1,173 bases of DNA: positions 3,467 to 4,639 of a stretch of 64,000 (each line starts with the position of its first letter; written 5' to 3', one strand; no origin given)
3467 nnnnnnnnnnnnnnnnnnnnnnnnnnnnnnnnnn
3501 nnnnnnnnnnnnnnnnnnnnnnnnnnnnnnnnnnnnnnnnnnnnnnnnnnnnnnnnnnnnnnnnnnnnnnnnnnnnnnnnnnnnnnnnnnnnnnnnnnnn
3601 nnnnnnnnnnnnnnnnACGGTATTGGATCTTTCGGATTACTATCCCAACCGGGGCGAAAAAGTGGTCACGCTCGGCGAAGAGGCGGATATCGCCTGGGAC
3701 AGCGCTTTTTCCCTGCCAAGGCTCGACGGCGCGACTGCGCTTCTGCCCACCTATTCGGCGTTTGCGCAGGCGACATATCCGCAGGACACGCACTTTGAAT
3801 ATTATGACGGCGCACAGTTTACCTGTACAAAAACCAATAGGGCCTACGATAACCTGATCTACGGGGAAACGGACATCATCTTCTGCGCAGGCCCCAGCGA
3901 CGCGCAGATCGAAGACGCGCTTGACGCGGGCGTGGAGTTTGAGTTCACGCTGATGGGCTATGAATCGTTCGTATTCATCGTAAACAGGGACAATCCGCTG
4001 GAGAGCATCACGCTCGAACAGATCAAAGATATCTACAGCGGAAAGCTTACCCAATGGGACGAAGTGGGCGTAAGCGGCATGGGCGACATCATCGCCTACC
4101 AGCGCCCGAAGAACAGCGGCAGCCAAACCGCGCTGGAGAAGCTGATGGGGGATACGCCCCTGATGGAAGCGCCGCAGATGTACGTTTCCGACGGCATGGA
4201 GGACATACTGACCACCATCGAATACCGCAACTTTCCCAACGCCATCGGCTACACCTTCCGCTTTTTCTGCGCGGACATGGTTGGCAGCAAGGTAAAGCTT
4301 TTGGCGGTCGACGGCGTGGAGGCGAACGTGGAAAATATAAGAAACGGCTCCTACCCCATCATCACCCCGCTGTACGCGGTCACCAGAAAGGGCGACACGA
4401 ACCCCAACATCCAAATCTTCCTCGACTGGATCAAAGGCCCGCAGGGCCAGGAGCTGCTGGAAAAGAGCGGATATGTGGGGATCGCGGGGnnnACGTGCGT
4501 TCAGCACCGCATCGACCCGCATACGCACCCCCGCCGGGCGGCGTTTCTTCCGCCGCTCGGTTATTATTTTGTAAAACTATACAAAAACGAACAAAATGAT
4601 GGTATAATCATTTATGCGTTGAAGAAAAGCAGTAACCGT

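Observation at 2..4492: Tandem paralogs fusing WG beta-repeats to an orphan PstS-like phosphate-binding domain, with identical 3' ends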

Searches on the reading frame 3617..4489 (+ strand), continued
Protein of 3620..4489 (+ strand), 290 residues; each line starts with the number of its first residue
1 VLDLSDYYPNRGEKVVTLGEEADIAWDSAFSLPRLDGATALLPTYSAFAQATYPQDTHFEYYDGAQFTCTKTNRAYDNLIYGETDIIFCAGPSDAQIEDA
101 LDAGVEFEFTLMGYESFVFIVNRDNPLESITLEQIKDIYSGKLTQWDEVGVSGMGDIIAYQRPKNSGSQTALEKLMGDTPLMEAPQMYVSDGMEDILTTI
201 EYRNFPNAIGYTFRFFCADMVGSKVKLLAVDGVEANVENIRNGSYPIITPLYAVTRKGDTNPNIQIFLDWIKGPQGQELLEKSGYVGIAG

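Call 64: search_protein_representatives(alignment_id=A1)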
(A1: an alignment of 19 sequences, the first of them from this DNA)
Query: 19 sequences, 292 profile positions. Proteins with E-value up to 0.001 (for the whole library): 16678; up to 1e-10: 8233; up to 1e-30: 2145. The best 150 are listed.
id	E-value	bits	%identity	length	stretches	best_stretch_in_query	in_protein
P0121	6.8e-223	754.0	-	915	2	2-291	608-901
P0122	1.1e-164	562.9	-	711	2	3-291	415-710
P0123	1.2e-144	497.2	-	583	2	10-291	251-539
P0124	3.5e-134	462.8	-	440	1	2-291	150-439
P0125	6.3e-134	462.0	-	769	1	2-291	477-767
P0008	1.4e-131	454.3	-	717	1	2-290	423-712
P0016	9.8e-131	451.5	-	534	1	2-291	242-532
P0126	2.3e-130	450.3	-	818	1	2-291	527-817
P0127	6.0e-130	449.0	-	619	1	2-291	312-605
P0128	6.2e-130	448.9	-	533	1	3-291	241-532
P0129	1.2e-129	448.0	-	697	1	2-291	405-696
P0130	9.5e-129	445.0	-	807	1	2-291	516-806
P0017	1.1e-128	444.8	-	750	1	2-290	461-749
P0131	1.2e-128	444.7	-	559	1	2-291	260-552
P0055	4.0e-127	439.7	-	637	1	2-291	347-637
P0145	1.2e-119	415.2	-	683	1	5-291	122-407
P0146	4.0e-119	413.4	-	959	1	3-291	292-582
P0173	8.6e-113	392.6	-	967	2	53-291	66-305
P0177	5.1e-112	390.1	-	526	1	2-291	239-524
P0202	1.8e-108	378.5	-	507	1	2-291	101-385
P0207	7.5e-108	376.4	-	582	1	5-291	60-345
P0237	1.0e-104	366.2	-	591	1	3-289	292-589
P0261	1.2e-102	359.4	-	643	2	73-291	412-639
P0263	1.8e-102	358.8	-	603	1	3-291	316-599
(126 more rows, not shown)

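Call 66: search_protein_families(library=pfam, proteins=[P0121, P0145, P0146, P0173, P0177, P0207, P0263, P0261, P0237, P0202], max_evalue=0.001)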
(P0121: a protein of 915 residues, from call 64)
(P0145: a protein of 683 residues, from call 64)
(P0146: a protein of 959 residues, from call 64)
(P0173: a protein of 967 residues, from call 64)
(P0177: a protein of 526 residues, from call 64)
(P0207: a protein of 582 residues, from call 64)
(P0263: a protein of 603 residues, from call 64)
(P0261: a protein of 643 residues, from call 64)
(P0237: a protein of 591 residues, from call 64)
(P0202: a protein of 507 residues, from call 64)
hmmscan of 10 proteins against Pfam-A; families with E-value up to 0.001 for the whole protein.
P0121 (915 aa): 4 families
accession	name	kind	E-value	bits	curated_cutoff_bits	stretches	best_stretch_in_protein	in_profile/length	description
PF12849.12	PBP_like_2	-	7.3e-50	170.6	27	2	645-887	15-266/267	PBP superfamily domain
PF14903.11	WG_beta_rep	-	1.8e-14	53.9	25.6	1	518-546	1-29/35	WG containing repeat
PF13531.11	SBP_bac_11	-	4.5e-11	43.4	25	1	680-898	30-226/227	Bacterial extracellular solute-binding protein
PF03466.25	LysR_substrate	-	0.00034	20.5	28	0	683-742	42-92/209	LysR substrate binding domain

P0145 (683 aa): 1 family
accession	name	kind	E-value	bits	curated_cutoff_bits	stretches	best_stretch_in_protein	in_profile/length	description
PF12849.12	PBP_like_2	-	1.9e-29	103.7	27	1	153-392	15-265/267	PBP superfamily domain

P0146 (959 aa): 3 families
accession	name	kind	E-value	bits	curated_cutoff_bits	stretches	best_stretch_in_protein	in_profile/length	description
PF14903.11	WG_beta_rep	-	1.8e-66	220.2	25.6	5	92-126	1-35/35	WG containing repeat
PF12849.12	PBP_like_2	-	1e-23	84.9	27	1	355-565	36-263/267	PBP superfamily domain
PF13531.11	SBP_bac_11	-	0.00012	22.4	25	1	340-579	10-226/227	Bacterial extracellular solute-binding protein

P0173 (967 aa): 2 families
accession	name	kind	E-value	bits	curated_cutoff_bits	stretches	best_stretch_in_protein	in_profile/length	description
PF12849.12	PBP_like_2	-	1.9e-46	159.4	27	2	571-754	70-267/267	PBP superfamily domain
PF13531.11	SBP_bac_11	-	0.00028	21.1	25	0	735-764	197-226/227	Bacterial extracellular solute-binding protein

P0177 (526 aa): 3 families
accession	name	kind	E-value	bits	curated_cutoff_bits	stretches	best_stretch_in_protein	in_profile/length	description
PF12849.12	PBP_like_2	-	2e-27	97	27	1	272-510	15-266/267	PBP superfamily domain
PF00293.34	NUDIX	-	1.7e-17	64.1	21.1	1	13-123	12-133/134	NUDIX domain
PF14815.12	NUDIX_4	-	1.1e-11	45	35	1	8-122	3-112/113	NUDIX domain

P0207 (582 aa): 8 families
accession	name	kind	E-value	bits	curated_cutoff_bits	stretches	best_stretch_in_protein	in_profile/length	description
PF12849.12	PBP_like_2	-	3.7e-27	96.2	27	1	91-331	15-266/267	PBP superfamily domain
PF12796.13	Ank_2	-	3.7e-24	85.5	27.3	2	353-446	1-90/90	Ankyrin repeats (3 copies)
PF13637.12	Ank_4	-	1.2e-23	83.1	22.7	2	428-470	9-50/50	Ankyrin repeats (many copies)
PF00023.36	Ank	-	2.8e-20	71.7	21.1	1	448-481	1-33/33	Ankyrin repeat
PF13857.12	Ank_5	-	3.8e-18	65.8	27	2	435-489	1-55/56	Ankyrin repeats (many copies)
PF08238.18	Sel1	-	4e-16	59.3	30.7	1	544-577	1-34/36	Sel1 repeat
PF13606.12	Ank_3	-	2.9e-15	55.1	22.3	0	448-476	1-28/30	Ankyrin repeat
PF13432.12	TPR_16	-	0.00094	20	32.7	0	518-577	3-60/65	Tetratricopeptide repeat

P0263 (603 aa): 1 family
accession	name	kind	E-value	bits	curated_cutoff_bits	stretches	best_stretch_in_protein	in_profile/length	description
PF12849.12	PBP_like_2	-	6.1e-27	95.5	27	1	350-586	16-267/267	PBP superfamily domain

P0261 (643 aa): 1 family
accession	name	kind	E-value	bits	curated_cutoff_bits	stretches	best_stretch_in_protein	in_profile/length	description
PF12849.12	PBP_like_2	-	6.2e-42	144.6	27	2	139-302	81-252/267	PBP superfamily domain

P0237 (591 aa): 1 family
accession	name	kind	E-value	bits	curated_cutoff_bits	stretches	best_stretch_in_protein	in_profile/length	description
PF12849.12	PBP_like_2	-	3.5e-22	79.9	27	1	325-575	15-264/267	PBP superfamily domain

P0202 (507 aa): 1 family
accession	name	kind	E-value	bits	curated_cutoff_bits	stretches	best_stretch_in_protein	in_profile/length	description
PF12849.12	PBP_like_2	-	3.1e-24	86.6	27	1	134-370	14-265/267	PBP superfamily domain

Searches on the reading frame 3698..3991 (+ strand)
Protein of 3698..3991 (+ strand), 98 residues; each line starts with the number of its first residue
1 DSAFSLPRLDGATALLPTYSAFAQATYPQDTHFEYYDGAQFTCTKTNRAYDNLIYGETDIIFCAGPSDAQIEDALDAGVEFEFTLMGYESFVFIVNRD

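Call 83: search_solved_structures(query=A5, max_evalue=10, show_alignments=5)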
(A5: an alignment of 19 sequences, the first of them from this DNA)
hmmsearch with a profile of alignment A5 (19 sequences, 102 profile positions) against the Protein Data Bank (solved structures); distinct sequences matched with E-value up to 10: 0.
